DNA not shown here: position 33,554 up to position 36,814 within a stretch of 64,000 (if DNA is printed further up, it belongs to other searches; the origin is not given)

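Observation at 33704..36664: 986-aa cytochrome with 39 CXXCH (plus one CX3CH) organised as about 13 concatenated c7-type triheme modules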

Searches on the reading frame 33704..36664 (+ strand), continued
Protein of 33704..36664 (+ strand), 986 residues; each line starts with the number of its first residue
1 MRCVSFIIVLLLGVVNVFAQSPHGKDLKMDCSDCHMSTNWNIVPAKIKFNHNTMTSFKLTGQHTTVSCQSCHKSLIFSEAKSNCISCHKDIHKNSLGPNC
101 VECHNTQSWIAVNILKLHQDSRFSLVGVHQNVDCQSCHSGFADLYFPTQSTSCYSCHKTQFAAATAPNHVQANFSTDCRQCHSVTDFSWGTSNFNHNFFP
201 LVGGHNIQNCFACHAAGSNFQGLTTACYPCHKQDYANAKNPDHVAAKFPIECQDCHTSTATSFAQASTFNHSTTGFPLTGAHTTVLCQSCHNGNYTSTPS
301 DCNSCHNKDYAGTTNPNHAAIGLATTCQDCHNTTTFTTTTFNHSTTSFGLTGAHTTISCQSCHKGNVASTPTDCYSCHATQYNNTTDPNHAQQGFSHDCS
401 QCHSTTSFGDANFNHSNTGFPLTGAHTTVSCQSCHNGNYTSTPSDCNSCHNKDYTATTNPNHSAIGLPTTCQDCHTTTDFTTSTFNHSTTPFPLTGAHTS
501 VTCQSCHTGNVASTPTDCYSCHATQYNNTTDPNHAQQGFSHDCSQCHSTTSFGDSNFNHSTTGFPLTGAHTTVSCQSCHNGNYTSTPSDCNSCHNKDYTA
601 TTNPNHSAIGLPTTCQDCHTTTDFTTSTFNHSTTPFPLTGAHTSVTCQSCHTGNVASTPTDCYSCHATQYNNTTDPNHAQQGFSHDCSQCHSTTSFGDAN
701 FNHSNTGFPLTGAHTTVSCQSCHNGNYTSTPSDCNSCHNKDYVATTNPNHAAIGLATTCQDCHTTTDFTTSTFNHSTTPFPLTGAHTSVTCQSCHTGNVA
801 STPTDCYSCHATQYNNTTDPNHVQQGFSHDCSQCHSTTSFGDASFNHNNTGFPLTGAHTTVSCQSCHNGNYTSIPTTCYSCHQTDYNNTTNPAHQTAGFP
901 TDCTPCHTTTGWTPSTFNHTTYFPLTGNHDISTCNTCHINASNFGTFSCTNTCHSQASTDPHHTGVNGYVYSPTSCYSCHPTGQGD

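Call 12: search_solved_structures(query=window:33704-36661:+, max_evalue=0.001, show_alignments=3)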
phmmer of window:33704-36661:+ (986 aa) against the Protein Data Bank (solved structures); distinct sequences matched with E-value up to 0.001: 0.

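Call 30: find_encoding_contigs(protein=window:33704-36664:+, flank=10000, max_places=4)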
Protein window:33704-36664:+ (986 aa): no gene with exactly this product is on record in the collection.

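Call 31: find_encoding_contigs(protein=P0005, flank=10000, max_places=4)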
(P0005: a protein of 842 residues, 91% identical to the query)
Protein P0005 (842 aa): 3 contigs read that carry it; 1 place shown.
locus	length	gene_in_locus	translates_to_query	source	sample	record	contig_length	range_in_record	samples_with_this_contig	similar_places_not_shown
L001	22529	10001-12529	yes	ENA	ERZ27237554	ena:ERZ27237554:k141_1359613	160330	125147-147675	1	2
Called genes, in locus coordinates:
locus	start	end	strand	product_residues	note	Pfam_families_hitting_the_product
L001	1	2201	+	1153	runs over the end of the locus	PF00989:PAS (faint), PF13426:PAS_9 (weak), PF08447:PAS_3, PF01590:GAF (weak), PF00512:HisKA, PF02518:HATPase_c, PF00072:Response_reg, PF01627:Hpt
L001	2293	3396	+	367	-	PF01571:GCV_T, PF08669:GCV_T_C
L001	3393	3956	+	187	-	PF01923:Cob_adeno_trans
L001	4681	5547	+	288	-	PF01678:DAP_epimerase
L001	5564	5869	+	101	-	-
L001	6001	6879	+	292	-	-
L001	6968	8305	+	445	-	PF03486:HI0933_like (faint), PF13187:Fer4_9 (faint), PF00037:Fer4 (weak), PF13237:Fer4_10, PF14697:Fer4_21, PF12838:Fer4_7, PF07992:Pyr_redox_2, PF13738:Pyr_redox_3, +6 more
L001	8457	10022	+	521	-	PF02085:Cytochrom_CIII (faint), PF14522:Cytochrome_C7 (faint), PF14537:Cytochrom_c3_2 (faint), PF22113:Mtrc-MtrF_II-IV_dom (faint)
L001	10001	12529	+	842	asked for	PF02085:Cytochrom_CIII (faint), PF14537:Cytochrom_c3_2 (faint), PF22113:Mtrc-MtrF_II-IV_dom (faint), PF14522:Cytochrome_C7 (weak)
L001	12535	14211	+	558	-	-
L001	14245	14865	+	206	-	PF23914:TPR_CcmH_CycH (weak), PF13428:TPR_14 (faint), PF07719:TPR_2 (faint), PF13174:TPR_6 (faint), PF00515:TPR_1 (faint), PF14559:TPR_19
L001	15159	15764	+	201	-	PF23914:TPR_CcmH_CycH (weak), PF13174:TPR_6 (faint), PF13428:TPR_14 (faint), PF00515:TPR_1 (faint), PF07719:TPR_2 (faint), PF13181:TPR_8 (faint), PF13431:TPR_17 (faint), PF14559:TPR_19 (weak), +1 more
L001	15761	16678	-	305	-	PF01545:Cation_efflux, PF16916:ZT_dimer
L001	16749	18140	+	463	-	-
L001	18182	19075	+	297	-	PF00795:CN_hydrolase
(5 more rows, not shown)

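Call 80: list_cluster_members(proteins=[P0005, P0121, P0241])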
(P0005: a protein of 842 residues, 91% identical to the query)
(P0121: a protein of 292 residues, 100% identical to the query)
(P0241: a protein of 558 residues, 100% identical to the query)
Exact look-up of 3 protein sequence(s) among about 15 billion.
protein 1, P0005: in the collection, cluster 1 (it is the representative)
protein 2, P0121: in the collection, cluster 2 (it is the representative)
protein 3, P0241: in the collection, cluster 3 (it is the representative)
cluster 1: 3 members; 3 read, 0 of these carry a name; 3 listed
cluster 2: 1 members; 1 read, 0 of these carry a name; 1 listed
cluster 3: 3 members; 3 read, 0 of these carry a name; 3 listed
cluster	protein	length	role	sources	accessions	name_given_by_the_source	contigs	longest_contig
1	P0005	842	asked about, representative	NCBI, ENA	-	-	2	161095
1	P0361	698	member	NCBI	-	-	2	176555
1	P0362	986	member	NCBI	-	-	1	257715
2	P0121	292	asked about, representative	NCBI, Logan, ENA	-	-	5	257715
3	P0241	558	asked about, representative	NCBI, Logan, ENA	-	-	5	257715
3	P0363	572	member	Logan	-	-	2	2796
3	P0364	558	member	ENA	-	-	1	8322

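Call 89: search_dna_similar(query=window:33704-36661:+, collection=plasmids, mode=protein, max_evalue=0.00001, max_rows=30)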
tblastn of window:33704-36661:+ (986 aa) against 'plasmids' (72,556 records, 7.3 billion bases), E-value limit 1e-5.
Records with a match: 1; places in all: 5; records where one place covers at least 80% of the query: 1.
Best place of each record, by identity: <60% 1.
By first word of the organism name: Emticicia 1.
By predicted mobility (MOB-suite, as given by PLSDB): non-mobilizable 1.
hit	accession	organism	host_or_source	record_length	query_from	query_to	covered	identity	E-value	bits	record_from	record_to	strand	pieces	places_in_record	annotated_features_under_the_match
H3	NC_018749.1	Emticicia oligotrophica DSM 17448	warm spring water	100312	4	984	99%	39.9%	0e+0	888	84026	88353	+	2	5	cytochrome c3 family protein (x2)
